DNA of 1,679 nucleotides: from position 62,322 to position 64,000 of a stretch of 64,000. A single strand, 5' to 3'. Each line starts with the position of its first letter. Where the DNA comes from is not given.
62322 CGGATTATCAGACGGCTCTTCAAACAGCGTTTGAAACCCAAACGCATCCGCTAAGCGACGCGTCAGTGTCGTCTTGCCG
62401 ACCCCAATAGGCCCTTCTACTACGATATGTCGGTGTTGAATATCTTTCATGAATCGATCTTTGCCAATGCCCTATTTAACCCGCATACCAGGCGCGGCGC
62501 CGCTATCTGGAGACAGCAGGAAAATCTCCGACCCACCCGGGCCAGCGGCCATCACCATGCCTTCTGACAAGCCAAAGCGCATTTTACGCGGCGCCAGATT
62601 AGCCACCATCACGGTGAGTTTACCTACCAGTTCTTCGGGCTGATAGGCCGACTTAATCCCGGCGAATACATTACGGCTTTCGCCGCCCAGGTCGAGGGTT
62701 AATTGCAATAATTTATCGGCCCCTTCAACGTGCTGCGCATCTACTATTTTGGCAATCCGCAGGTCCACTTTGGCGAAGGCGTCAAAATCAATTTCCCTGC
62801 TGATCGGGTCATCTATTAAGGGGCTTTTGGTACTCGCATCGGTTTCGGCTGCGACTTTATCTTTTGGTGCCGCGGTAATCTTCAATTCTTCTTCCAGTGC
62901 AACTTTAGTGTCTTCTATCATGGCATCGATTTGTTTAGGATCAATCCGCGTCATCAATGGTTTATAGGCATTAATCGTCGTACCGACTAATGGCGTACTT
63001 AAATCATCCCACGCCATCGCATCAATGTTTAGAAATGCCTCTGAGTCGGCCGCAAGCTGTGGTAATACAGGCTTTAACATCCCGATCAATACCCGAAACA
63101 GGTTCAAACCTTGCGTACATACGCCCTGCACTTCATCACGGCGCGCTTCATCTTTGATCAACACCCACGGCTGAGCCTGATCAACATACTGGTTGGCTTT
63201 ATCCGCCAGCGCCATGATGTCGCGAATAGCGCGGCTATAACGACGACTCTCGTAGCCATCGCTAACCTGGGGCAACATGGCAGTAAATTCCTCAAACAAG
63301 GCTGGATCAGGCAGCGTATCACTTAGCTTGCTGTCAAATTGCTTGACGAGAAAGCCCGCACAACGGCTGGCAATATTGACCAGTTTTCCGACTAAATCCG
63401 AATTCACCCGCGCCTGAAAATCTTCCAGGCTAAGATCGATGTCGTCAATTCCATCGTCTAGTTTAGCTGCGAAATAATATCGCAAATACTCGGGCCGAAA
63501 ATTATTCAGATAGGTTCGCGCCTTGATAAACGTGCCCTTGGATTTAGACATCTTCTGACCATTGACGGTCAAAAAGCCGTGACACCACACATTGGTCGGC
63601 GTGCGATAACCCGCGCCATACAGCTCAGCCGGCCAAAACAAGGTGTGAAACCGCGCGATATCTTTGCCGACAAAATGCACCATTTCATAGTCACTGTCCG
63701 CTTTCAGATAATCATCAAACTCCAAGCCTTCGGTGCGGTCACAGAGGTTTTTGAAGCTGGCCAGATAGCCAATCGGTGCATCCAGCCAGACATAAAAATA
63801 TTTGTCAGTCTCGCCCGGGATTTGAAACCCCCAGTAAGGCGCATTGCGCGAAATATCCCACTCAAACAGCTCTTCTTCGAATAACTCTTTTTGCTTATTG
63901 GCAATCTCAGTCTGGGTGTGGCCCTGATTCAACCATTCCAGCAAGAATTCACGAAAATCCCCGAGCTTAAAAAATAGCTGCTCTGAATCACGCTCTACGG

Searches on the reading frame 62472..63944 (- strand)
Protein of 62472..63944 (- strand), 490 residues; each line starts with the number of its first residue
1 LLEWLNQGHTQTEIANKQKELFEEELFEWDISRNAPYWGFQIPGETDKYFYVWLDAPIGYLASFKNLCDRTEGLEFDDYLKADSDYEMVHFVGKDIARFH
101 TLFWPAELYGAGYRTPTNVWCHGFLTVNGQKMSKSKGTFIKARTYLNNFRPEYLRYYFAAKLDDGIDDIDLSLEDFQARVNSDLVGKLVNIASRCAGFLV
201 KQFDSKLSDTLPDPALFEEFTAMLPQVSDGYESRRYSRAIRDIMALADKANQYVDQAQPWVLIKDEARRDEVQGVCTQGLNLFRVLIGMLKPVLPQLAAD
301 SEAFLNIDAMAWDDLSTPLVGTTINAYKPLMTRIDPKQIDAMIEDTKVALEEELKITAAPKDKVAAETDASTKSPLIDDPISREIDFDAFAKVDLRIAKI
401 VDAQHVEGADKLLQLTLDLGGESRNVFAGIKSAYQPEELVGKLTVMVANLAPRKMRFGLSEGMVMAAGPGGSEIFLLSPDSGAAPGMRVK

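Call 40: search_protein_families(library=pfam, max_evalue=0.00001, proteins=[window:62472-63944:-])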
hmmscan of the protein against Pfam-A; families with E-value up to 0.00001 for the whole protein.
window:62472-63944:- (490 aa): 4 families
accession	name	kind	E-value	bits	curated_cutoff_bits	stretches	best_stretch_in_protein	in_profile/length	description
PF09334.17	tRNA-synt_1g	-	7.8e-66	222.9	20.1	1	3-195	197-390/391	tRNA synthetases class I (M)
PF01588.26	tRNA_bind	-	1.3e-25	89.8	27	1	395-487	1-95/96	Putative tRNA binding domain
PF19303.5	Anticodon_3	-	2.4e-08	34.4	23.5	1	214-314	12-110/152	Anticodon binding domain of methionyl tRNA ligase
PF01406.26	tRNA-synt_1e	-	1.6e-07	31.5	27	1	111-160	232-282/301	tRNA synthetases class I (C) catalytic domain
